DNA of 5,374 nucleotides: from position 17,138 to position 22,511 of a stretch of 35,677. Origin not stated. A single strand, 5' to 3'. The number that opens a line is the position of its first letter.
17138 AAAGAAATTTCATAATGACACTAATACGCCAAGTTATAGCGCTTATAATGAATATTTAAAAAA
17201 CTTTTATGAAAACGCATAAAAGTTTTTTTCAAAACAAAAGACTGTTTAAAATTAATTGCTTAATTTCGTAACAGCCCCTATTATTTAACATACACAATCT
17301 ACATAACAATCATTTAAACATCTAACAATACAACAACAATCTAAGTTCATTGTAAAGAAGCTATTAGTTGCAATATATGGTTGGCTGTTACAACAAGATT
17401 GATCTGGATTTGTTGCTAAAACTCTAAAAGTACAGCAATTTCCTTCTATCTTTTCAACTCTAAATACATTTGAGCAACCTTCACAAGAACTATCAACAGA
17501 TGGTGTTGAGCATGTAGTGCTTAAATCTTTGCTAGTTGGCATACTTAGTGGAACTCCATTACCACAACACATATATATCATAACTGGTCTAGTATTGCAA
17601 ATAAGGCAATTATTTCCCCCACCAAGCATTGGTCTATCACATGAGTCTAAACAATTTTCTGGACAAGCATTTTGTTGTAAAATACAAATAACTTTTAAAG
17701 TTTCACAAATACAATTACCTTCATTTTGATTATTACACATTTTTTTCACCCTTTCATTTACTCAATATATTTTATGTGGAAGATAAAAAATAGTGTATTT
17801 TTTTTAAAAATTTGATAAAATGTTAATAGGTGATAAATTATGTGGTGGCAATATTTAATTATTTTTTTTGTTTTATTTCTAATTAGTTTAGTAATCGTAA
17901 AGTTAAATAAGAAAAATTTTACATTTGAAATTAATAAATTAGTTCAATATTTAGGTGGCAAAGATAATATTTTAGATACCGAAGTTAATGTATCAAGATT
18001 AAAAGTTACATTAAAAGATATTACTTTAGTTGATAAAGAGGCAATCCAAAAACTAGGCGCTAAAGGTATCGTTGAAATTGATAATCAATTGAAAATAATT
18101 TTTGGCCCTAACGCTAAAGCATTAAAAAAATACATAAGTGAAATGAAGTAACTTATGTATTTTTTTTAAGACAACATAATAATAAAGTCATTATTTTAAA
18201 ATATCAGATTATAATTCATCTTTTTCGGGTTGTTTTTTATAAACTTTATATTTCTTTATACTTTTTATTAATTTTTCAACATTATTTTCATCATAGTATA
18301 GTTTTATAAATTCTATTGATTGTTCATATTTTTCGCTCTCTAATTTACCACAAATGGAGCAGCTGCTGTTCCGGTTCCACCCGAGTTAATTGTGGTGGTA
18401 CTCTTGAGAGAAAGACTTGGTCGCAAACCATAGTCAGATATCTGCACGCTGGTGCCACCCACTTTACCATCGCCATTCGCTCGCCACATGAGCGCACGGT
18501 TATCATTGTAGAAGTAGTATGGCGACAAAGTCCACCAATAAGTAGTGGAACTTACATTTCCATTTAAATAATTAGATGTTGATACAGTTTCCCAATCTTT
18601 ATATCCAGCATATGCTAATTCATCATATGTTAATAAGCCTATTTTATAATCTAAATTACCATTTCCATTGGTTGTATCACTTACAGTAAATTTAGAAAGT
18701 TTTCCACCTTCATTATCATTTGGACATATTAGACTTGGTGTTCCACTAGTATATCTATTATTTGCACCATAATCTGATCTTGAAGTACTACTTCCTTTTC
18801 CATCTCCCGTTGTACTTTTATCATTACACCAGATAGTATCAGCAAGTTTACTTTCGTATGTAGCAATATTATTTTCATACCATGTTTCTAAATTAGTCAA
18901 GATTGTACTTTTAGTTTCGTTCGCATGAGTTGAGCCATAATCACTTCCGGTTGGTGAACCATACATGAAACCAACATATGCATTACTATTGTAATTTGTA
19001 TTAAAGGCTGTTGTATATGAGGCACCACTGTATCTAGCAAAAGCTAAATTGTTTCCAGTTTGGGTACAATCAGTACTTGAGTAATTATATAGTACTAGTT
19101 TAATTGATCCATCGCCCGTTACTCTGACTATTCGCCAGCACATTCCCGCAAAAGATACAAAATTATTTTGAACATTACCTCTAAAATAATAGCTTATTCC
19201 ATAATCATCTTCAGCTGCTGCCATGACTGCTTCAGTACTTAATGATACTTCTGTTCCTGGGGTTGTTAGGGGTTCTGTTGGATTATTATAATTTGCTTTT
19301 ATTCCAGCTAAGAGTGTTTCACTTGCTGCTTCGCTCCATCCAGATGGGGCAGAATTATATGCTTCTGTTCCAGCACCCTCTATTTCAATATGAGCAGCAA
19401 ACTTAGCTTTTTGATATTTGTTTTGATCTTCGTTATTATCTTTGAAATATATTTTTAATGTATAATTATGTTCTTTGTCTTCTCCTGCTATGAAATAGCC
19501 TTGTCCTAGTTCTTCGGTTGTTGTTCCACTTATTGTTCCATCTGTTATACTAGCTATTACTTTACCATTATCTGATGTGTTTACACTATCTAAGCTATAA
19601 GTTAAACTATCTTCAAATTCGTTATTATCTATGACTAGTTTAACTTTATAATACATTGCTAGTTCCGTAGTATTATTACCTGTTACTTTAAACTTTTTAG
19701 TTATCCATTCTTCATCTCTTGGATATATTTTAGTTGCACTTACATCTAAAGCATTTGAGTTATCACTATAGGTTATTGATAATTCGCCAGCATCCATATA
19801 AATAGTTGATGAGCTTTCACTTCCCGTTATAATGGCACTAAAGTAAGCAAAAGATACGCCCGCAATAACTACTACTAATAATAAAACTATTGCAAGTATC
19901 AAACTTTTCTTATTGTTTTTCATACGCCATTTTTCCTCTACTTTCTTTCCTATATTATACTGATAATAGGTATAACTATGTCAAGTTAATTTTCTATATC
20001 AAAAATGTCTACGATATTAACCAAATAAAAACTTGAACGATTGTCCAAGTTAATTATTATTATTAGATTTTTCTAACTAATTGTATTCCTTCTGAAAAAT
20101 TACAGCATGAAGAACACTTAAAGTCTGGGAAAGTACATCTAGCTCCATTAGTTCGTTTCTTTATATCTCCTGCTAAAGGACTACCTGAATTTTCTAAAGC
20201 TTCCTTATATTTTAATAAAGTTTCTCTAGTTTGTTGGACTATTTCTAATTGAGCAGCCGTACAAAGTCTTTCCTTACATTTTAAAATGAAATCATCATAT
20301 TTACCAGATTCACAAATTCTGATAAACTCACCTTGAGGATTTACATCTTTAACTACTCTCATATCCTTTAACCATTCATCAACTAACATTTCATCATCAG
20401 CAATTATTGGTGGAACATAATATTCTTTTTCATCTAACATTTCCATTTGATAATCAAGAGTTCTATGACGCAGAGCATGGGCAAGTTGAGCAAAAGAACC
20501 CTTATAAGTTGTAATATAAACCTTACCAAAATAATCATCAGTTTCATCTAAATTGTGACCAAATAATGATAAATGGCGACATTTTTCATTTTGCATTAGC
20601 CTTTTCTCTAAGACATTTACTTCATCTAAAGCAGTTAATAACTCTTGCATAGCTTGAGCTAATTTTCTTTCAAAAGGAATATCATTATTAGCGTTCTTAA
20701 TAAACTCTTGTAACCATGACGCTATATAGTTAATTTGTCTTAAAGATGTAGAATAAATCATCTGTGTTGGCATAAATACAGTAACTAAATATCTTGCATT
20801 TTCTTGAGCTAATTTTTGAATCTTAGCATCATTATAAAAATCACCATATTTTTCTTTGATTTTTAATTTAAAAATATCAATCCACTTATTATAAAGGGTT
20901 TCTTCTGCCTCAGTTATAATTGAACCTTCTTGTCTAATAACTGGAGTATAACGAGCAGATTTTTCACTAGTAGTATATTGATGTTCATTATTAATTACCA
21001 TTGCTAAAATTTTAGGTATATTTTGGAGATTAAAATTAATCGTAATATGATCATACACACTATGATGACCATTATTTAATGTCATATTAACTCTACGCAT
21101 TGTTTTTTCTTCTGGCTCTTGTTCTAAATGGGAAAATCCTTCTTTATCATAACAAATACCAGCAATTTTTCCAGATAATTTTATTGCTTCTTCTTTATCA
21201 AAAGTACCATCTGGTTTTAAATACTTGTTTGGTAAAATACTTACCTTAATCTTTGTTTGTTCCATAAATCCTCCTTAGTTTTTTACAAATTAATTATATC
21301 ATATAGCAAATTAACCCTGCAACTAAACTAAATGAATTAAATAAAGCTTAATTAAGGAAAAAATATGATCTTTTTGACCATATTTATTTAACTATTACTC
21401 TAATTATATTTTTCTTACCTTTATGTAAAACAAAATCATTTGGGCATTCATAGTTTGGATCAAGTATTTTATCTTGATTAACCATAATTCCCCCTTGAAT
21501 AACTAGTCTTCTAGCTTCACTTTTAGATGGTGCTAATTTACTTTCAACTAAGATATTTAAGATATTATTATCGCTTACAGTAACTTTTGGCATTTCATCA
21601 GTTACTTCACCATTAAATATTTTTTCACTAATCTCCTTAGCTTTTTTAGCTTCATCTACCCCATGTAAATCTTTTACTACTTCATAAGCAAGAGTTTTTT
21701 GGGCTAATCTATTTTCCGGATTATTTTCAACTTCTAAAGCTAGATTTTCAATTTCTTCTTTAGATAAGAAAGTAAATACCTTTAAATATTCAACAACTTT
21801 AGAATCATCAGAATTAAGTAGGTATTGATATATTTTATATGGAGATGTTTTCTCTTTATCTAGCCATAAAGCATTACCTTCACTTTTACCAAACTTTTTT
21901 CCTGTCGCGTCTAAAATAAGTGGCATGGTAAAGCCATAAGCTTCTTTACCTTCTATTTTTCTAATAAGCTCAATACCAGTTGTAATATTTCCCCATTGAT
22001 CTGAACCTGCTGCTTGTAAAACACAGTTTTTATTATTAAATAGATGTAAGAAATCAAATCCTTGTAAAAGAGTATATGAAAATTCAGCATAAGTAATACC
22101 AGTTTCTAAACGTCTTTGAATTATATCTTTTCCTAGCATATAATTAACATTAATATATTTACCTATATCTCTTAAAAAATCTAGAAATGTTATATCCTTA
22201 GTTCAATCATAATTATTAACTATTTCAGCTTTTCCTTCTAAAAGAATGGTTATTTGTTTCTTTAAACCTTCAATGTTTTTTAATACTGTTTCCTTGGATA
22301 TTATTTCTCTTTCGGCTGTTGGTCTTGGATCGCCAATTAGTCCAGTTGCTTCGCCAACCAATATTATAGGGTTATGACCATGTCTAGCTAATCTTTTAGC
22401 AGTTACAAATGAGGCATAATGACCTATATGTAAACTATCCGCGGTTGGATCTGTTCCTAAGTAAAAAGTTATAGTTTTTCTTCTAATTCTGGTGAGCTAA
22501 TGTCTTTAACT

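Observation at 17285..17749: Novel cysteine-rich protein (25 Cys in 154 aa) next to murT-gatD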

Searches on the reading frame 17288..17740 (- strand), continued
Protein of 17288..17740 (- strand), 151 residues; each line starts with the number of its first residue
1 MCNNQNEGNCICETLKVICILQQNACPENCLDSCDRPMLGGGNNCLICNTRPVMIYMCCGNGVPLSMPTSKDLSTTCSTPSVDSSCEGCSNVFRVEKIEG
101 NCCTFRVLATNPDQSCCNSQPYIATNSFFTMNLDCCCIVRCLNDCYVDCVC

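Call 64: list_cluster_members(proteins=[P0241, P0242, P0243, P0244, P0246, P0248, P0258, P0281, P0297, P0387])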
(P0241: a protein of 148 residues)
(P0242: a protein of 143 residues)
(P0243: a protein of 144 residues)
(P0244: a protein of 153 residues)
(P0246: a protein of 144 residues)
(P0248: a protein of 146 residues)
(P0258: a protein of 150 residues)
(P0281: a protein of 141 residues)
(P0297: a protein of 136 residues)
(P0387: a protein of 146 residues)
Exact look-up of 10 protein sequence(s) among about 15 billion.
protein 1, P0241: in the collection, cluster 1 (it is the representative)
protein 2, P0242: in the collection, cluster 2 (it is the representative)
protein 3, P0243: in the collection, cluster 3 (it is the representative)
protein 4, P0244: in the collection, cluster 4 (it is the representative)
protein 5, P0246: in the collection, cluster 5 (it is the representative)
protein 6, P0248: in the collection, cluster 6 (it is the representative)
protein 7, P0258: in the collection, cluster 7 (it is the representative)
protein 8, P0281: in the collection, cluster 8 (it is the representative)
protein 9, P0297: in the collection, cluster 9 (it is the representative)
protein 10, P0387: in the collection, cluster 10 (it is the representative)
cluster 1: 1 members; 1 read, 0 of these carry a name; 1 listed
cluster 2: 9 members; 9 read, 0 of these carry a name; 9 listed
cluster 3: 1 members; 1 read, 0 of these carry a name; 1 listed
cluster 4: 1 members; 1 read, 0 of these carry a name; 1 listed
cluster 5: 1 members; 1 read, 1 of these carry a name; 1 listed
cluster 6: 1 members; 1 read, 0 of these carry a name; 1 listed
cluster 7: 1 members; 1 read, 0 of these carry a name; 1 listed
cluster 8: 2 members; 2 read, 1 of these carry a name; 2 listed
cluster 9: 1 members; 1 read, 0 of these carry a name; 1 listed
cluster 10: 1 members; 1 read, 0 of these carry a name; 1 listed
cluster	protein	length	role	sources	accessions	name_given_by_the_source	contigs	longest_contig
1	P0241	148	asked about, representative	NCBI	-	-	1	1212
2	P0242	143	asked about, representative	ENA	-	-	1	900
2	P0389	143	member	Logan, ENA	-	-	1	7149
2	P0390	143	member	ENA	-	-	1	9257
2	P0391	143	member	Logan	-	-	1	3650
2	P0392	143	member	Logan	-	-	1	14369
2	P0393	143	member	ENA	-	-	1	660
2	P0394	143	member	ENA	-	-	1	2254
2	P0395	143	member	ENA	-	-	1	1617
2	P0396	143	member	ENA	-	-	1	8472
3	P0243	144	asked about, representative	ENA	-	-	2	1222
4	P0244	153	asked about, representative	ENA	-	-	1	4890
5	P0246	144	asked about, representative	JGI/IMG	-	hypothetical protein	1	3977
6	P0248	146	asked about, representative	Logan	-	-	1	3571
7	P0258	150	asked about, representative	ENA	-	-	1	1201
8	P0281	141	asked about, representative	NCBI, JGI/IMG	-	spore coat protein Z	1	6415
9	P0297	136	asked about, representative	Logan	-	-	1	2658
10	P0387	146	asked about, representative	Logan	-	-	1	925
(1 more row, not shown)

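Call 65: find_encoding_contigs(protein=window:17288-17740:-, flank=3000, max_places=4)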
Protein seq(151 aa) (151 aa): 5 contigs read that carry it; 4 places shown.
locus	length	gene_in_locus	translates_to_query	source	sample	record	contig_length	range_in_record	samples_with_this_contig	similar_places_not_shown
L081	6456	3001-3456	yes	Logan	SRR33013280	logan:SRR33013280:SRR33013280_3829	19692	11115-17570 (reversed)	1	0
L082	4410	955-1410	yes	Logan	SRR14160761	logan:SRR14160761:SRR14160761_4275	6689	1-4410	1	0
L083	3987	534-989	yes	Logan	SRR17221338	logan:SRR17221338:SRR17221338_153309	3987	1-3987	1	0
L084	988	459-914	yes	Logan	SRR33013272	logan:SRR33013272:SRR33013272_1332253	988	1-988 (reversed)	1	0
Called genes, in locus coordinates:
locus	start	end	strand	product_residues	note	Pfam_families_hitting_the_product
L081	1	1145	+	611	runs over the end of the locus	-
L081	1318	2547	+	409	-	PF01637:ATPase_2 (weak), PF13173:AAA_14, PF13635:DUF4143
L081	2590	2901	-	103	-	PF00367:PTS_EIIB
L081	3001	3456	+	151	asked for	PF10612:Spore-coat_CotZ (weak)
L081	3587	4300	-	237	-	PF07685:GATase_3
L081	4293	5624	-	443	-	PF08245:Mur_ligase_M, PF08353:MurT_C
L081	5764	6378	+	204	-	PF02661:Fic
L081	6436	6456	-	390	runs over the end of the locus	-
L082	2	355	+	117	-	?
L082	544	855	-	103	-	PF00367:PTS_EIIB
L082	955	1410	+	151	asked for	PF10612:Spore-coat_CotZ (weak)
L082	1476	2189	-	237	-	PF07685:GATase_3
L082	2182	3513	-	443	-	PF08245:Mur_ligase_M, PF08353:MurT_C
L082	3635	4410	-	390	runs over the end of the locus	-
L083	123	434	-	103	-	PF00367:PTS_EIIB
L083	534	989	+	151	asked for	PF10612:Spore-coat_CotZ (weak)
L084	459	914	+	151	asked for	PF10612:Spore-coat_CotZ (weak)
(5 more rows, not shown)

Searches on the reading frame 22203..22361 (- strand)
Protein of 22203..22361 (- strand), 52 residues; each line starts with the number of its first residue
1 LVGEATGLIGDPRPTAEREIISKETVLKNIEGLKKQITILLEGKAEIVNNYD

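Call 54: search_protein_families(library=pfam, proteins=[window:22203-22361:-], max_evalue=0.1)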
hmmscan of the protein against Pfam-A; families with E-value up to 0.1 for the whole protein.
window:22203-22361:- (52 aa): 1 family
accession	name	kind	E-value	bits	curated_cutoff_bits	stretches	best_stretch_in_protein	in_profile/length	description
PF00579.31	tRNA-synt_1b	-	0.0008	19.2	21.1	1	2-52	43-92/292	tRNA synthetases class I (W and Y)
